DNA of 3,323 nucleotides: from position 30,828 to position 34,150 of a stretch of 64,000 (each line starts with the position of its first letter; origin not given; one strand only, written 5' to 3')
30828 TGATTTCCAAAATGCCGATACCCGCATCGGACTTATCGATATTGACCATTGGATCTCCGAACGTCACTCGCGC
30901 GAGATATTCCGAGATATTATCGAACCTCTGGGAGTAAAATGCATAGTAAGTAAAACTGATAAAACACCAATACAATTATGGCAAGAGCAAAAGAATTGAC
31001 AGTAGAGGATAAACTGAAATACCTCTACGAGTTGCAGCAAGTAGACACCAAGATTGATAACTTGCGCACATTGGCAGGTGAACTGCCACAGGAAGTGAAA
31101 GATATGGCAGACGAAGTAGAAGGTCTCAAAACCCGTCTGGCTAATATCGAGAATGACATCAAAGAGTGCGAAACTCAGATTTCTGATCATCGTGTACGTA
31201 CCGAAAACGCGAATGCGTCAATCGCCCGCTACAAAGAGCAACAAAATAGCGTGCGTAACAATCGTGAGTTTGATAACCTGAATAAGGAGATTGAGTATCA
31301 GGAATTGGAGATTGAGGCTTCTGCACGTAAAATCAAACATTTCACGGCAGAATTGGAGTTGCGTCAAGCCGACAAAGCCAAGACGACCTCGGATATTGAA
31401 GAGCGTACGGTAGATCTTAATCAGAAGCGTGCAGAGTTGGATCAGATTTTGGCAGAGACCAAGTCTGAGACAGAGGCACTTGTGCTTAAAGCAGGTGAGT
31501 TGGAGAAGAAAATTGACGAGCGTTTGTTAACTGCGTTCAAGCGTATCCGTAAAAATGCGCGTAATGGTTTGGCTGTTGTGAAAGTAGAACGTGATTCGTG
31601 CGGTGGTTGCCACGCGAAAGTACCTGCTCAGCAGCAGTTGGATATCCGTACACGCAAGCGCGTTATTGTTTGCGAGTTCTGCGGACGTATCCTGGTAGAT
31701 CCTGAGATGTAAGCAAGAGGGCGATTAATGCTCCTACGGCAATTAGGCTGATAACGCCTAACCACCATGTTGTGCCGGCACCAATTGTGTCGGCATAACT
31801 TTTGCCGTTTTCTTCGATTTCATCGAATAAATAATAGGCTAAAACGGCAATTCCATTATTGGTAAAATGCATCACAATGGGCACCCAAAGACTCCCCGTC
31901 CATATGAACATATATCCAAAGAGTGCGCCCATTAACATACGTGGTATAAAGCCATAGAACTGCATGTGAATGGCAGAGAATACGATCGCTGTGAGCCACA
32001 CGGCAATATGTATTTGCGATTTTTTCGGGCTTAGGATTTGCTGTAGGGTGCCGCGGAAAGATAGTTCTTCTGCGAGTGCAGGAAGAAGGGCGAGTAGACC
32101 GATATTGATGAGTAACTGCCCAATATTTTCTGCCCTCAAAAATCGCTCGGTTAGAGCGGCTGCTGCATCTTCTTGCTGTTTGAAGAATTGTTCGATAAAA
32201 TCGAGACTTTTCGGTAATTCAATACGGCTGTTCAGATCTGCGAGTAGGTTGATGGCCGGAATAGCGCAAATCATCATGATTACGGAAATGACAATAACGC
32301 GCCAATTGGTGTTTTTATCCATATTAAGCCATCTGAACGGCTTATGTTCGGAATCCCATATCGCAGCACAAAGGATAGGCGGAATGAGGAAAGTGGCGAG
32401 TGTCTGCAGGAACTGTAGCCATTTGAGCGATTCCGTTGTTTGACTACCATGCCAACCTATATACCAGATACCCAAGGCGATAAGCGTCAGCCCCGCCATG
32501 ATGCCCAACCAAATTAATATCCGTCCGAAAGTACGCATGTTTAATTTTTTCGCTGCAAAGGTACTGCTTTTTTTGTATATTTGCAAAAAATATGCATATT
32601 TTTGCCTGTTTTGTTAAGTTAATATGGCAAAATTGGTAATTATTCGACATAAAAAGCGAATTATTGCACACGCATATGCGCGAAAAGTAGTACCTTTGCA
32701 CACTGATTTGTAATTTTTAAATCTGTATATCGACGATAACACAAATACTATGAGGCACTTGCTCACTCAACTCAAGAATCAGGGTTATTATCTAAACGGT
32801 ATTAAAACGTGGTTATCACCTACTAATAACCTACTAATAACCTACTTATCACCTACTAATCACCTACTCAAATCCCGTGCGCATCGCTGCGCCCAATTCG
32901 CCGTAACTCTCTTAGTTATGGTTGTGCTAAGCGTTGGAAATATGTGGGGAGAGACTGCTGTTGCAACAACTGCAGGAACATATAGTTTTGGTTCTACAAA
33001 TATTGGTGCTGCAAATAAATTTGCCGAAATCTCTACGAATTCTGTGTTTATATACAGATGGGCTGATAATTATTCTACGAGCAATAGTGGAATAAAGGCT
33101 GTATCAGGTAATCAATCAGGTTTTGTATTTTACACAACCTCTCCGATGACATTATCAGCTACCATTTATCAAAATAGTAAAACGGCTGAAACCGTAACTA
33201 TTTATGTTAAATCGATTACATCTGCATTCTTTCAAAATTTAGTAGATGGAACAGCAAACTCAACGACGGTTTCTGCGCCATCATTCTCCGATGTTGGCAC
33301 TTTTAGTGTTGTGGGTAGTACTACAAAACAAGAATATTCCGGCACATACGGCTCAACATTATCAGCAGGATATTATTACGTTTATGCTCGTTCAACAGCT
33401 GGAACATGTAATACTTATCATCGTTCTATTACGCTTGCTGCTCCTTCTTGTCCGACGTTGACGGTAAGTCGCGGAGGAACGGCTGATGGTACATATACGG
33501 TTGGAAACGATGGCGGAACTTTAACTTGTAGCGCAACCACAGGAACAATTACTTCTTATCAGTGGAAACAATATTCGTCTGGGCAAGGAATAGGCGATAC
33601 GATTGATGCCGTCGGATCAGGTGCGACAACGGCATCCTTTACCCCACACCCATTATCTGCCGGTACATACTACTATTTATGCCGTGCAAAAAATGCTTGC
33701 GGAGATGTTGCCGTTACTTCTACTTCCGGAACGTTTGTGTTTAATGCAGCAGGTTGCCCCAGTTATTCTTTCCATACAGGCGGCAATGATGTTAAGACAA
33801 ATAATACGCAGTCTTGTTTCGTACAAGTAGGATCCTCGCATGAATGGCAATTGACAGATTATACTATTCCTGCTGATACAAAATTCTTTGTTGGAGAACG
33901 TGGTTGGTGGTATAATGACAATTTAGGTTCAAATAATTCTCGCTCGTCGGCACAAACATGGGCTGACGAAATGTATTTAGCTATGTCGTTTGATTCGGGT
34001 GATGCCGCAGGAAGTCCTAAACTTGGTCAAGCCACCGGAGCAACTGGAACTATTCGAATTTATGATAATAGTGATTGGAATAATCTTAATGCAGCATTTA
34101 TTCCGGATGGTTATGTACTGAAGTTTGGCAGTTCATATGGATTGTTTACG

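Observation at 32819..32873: Five exact-phase 11-bp repeats inside the 5' end of the giant adhesin ORF: possible frameshift switch or regulatory array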

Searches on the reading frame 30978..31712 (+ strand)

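Call 7: search_protein_families(library=pfam, proteins=[window:30978-31712:+], max_evalue=0.01)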
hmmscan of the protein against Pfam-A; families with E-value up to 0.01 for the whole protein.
window:30978-31712:+ (244 aa): 3 families
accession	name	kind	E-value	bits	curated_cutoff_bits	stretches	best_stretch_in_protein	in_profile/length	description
PF02591.20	Zn_ribbon_9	-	8.8e-11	42.2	29.1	1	207-239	1-33/33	C4-type zinc ribbon domain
PF24481.2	CT398_CC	-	0.00095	19.5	27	0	19-193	1-178/180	CT398-like coiled coil hairpin domain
PF19220.6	Rod_CreS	-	0.0013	18.3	100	1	19-167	15-171/359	Crescentin, rod domain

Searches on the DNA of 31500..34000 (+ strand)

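Call 9: search_rna_families(source=window, start=31500, end=34000, threshold=evalue, max_evalue=1)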
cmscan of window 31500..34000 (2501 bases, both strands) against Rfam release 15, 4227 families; matches with E-value up to 1: 1.
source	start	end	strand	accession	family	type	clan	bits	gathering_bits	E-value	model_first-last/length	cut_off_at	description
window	32543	32591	+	RF03995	mir-7957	Gene; miRNA;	-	21.7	76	0.69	1-59/59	no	mir-7957 microRNA precursor family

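Call 99: search_rna_families(sources=[L136, L094, L088, L129, L131], threshold=evalue, max_evalue=0.1)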
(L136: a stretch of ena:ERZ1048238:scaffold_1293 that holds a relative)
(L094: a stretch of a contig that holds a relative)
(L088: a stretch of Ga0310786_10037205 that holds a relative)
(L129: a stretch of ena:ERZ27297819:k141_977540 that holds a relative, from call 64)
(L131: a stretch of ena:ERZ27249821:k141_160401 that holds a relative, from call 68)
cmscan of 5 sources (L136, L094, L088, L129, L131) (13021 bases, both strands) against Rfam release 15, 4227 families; matches with E-value up to 0.1: 1.
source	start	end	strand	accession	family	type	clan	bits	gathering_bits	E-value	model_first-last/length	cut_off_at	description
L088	5679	5723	+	RF00177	SSU_rRNA_bacteria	Gene; rRNA;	CL00111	29.9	50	1.4e-05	1-45/1533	3'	Bacterial small subunit ribosomal RNA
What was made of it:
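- On Known structured RNA (Rfam): No relevant match in the window region or in five related loci (calls 9, 99).
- No Rfam family matches (calls 9, 99).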

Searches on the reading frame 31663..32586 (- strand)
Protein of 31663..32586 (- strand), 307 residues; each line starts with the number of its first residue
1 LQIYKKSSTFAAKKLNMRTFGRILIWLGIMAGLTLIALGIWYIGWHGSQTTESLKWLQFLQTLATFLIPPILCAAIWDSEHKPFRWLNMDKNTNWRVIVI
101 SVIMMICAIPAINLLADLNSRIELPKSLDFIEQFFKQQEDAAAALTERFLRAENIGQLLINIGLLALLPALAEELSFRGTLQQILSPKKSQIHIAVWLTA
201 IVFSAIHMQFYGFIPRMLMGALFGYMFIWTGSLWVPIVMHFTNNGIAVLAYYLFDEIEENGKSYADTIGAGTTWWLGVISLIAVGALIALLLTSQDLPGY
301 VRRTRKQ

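Call 7: search_protein_families(library=pfam, proteins=[window:31663-32586:-], max_evalue=0.01)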
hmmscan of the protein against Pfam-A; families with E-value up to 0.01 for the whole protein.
window:31663-32586:- (307 aa): 1 family
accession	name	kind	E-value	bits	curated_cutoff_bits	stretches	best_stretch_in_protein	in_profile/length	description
PF02517.21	Rce1-like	-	6e-21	75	22.4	1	158-245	4-92/93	Type II CAAX prenyl endopeptidase Rce1-like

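Call 23: find_related_loci(query=window:31666-32538:-, collection=genome_contigs, flank=4000)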
Query window:31666-32538:- (291 aa) in genome_contigs; peptide patterns used: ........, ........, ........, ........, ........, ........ (x = any residue, [..] = any of these).
56 stretches matched a pattern; 1 encode a relative of the query (tblastn E <= 1e-3); 1 distinct loci.
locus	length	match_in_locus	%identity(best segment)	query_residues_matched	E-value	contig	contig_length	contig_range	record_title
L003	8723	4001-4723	40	31-277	1e-50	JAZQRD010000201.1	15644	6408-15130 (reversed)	MAG: Sphingobacterium sp. isolate T1900045231_TH20190001.MAGScoT_cleanbin_000029 SGB_5415_k141_491656, whole genome shot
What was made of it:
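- Tried and rejected: It found only a 40%-identical Sphingobacterium hit, so the species is not represented (call 23).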

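Call 74: find_encoding_contigs(protein=window:31666-32586:-, flank=2500, max_places=10)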
Protein seq(307 aa) (307 aa): 9 contigs read that carry it; 4 places shown.
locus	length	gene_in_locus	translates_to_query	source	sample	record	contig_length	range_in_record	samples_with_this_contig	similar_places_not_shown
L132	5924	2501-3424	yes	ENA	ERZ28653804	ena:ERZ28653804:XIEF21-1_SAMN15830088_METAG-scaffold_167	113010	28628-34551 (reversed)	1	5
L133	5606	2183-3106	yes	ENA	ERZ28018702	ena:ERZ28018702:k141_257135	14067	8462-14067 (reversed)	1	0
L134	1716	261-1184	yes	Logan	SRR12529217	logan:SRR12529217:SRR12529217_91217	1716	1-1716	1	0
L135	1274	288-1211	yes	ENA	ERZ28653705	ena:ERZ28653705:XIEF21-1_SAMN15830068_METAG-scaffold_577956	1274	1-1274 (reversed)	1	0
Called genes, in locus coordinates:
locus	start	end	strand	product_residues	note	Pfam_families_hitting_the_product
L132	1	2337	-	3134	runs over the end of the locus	PF09479:Flg_new, PF26918:Ig_Eae (faint)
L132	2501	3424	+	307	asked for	PF02517:Rce1-like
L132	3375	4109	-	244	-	-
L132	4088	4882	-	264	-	PF01784:DUF34_NIF3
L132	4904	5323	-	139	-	PF18347:DUF5606, PF21186:DUF6852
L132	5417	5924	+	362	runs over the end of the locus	PF01595:CNNM, PF00571:CBS (weak)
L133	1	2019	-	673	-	?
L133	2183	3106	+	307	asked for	PF02517:Rce1-like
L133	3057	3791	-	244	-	-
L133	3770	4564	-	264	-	PF01784:DUF34_NIF3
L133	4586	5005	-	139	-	PF18347:DUF5606, PF21186:DUF6852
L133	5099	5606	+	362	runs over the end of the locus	PF01595:CNNM, PF00571:CBS (weak)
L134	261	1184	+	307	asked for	PF02517:Rce1-like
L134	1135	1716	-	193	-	?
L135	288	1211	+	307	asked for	PF02517:Rce1-like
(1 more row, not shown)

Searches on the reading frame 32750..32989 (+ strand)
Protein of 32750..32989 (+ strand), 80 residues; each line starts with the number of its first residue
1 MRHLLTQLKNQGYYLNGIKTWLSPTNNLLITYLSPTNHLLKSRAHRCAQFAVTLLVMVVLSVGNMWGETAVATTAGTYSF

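Call 51: find_homologous_proteins(query=window:32750-32989:+, max_evalue=0.1)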
Query window:32750-32989:+: no candidate shares three 5-residue words with the query. No homologue found.
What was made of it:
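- Tried and rejected: It returned nothing because of the word index (call 51), so frameshifted short ORFs could not be sought that way.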

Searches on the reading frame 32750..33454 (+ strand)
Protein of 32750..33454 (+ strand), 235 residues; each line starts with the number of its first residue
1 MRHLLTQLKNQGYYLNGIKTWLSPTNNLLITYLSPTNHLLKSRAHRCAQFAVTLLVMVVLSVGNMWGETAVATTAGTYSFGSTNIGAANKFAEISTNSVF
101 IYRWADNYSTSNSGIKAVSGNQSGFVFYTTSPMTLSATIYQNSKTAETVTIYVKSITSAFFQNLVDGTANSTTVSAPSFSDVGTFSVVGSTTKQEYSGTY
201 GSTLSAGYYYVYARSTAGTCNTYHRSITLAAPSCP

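Call 48: search_protein_representatives(protein=window:32750-33454:+)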
Query: 235 residues. Proteins with E-value up to 0.001 (for the whole library): 24; up to 1e-10: 14; up to 1e-30: 8. The best 24 are listed.
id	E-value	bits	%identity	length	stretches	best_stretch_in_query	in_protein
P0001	1.4e-94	332.2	74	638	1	1-234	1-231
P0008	1.3e-56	208.1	62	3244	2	53-233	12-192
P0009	9.2e-54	198.8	62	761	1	52-232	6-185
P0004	6.6e-53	196.1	58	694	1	52-231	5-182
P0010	2.1e-38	148.7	52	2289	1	48-233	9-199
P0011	1.0e-37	146.4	52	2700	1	47-232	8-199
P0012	8.0e-37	143.5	92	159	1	1-74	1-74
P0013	1.1e-34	136.5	60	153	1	21-156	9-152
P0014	1.4e-16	77.4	40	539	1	50-231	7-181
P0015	3.0e-13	66.4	38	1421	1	70-234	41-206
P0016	3.7e-13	66.1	34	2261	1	49-232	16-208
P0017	8.6e-13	64.9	40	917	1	50-231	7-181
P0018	3.2e-12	63.1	35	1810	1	49-231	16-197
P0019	3.3e-11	59.8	33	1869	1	50-233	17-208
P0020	2.9e-09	53.4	40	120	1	42-137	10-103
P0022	1.0e-07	48.4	33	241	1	31-211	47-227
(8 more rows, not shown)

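Call 64: find_encoding_contigs(protein=P0013, flank=5000, max_places=6)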
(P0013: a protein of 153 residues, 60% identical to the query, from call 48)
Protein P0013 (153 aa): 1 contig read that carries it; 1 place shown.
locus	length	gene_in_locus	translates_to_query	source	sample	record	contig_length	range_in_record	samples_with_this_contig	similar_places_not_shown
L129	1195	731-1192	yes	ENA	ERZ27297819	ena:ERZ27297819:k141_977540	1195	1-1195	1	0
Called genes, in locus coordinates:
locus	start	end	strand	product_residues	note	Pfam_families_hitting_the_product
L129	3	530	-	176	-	?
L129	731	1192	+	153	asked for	-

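Call 65: find_encoding_contigs(protein=P0012, flank=5000, max_places=6)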
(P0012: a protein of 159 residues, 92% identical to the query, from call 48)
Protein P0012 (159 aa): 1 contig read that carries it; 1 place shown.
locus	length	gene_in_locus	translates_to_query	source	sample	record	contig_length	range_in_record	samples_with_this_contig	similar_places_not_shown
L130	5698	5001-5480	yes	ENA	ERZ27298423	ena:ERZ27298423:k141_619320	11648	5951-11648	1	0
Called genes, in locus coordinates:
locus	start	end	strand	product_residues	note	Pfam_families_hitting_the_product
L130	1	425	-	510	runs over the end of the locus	PF01676:Metalloenzyme, PF06415:iPGM_N, PF01663:Phosphodiest (weak)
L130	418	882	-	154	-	PF01668:SmpB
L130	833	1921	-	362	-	PF01595:CNNM, PF00571:CBS (weak)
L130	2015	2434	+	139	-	PF18347:DUF5606, PF21186:DUF6852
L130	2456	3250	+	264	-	PF01784:DUF34_NIF3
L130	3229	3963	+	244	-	-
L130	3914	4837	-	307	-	PF02517:Rce1-like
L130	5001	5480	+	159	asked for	-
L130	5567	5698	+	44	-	?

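Call 68: find_encoding_contigs(protein=P0022, flank=3000, max_places=4)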
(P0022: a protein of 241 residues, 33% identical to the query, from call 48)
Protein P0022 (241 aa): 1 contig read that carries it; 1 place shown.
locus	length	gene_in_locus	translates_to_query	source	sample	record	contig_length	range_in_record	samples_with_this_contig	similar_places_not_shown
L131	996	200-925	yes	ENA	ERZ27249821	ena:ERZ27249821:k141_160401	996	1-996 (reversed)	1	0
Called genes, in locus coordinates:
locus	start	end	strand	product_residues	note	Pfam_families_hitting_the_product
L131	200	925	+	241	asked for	-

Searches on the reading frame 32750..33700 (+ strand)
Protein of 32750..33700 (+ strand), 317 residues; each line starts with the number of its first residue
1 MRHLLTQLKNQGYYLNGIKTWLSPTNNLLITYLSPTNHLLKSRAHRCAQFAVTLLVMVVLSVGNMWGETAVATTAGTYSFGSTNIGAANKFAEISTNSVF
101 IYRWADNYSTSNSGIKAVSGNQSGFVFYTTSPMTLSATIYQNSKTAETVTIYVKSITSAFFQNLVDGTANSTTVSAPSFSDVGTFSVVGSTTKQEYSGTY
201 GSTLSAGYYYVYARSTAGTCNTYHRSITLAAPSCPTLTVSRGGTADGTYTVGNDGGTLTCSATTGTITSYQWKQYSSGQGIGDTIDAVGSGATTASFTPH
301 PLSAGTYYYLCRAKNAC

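Call 81: search_protein_families(library=ncbifam, proteins=[window:32750-33700:+], max_evalue=0.01)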
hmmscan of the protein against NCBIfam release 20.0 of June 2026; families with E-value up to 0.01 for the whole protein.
window:32750-33700:+ (317 aa): 0 families
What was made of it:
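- Tried and rejected: Not found (call 81).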

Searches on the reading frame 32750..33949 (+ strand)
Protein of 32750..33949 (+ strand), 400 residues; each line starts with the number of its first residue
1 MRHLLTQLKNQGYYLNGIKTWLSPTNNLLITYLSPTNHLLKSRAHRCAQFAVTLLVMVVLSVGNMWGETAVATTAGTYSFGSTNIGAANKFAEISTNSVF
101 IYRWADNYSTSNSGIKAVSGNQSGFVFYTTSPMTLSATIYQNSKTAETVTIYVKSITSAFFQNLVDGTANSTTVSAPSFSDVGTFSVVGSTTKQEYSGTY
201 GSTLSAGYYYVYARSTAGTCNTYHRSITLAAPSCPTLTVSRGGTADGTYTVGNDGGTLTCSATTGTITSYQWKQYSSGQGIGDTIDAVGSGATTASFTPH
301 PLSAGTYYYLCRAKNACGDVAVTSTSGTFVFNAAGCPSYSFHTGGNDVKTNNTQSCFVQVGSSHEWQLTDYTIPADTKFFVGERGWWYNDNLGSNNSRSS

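Call 13: find_homologous_proteins(query=window:32750-33949:+, max_evalue=0.001)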
Query window:32750-33949:+ (400 aa): 4 proteins with E <= 0.001 among 8000 candidates.
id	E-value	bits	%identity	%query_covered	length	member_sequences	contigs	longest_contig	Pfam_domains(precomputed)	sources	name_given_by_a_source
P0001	1.4e-144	500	64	100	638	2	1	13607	-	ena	-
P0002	1.9e-56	210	54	63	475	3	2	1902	PF13895.13,PF26182.1,PF13927.13,PF22359.3,PF02368.25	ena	-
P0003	1.0e-52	198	65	43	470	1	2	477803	PF18998.7,PF24489.2,PF09294.17,PF00041.28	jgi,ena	-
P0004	7.0e-52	195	59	44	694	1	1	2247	-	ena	-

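Call 15: find_encoding_contigs(protein=P0001, flank=10000, max_places=6)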
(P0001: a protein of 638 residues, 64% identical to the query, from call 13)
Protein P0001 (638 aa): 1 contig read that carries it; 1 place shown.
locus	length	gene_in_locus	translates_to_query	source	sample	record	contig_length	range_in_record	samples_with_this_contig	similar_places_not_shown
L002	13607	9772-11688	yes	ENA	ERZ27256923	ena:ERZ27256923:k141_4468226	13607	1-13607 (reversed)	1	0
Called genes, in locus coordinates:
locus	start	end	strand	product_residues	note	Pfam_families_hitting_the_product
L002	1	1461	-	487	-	?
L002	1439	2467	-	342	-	PF01479:S4 (weak), PF00849:PseudoU_synth_2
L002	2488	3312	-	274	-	PF03793:PASTA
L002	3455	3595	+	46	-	-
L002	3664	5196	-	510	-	PF01676:Metalloenzyme, PF06415:iPGM_N, PF01663:Phosphodiest (weak)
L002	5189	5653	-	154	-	PF01668:SmpB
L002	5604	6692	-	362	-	PF01595:CNNM, PF00571:CBS (faint)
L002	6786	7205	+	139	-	PF18347:DUF5606, PF21186:DUF6852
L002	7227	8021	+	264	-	PF01784:DUF34_NIF3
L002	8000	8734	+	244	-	-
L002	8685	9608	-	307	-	PF02517:Rce1-like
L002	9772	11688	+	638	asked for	-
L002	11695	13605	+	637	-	?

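Call 24: find_encoding_contigs(protein=P0003, flank=4000, max_places=4)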
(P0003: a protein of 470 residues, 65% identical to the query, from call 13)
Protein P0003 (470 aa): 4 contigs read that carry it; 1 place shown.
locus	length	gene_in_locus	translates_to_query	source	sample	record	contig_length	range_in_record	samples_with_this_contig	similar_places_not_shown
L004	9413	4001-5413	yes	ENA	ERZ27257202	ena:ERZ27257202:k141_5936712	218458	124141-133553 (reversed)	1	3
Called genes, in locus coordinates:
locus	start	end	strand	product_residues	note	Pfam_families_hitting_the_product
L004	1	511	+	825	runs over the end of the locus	PF01751:Toprim, PF01131:Topoisom_bac, PF13368:Toprim_C_rpt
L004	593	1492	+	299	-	PF28533:DUF8429, PF28532:DUF8428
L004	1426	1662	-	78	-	-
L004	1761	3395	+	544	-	PF05681:Fumerase, PF05683:Fumerase_C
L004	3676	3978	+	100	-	-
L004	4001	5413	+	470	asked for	PF24489:Ig_J_second (faint), PF00041:fn3 (faint), PF09294:Interfer-bind (faint), PF18998:Flg_new_2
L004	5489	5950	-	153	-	PF02631:RecX_HTH2, PF21981:RecX_HTH3 (weak)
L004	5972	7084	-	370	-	PF03462:PCRF, PF00472:RF-1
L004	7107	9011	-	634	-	PF00795:CN_hydrolase, PF02540:NAD_synthase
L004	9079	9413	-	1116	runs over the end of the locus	-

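Call 25: find_encoding_contigs(protein=P0004, flank=4000, max_places=4)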
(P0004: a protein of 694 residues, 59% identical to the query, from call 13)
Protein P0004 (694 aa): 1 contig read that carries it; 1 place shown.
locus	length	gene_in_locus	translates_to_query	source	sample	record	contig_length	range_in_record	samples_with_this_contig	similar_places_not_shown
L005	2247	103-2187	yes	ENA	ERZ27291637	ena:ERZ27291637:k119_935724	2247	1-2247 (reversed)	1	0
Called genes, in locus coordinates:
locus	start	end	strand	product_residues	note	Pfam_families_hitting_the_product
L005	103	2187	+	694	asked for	-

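Call 26: find_encoding_contigs(protein=P0002, flank=4000, max_places=4)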
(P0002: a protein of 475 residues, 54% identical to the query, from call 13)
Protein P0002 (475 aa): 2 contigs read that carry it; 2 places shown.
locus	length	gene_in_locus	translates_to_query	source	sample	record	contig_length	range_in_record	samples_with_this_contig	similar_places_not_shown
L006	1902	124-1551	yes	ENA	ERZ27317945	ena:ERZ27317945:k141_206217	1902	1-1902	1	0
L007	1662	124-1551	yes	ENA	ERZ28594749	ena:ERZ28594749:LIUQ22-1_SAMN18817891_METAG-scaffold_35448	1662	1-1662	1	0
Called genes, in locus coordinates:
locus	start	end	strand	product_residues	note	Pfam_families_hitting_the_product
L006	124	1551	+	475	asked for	PF02368:Big_2, PF22359:Big-like (faint), PF26182:Ig_NUP210_5th (weak), PF13895:Ig_2 (weak), PF13927:Ig_3 (weak)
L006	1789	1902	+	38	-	?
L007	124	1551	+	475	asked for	PF02368:Big_2, PF22359:Big-like (faint), PF26182:Ig_NUP210_5th (weak), PF13895:Ig_2 (weak), PF13927:Ig_3 (weak)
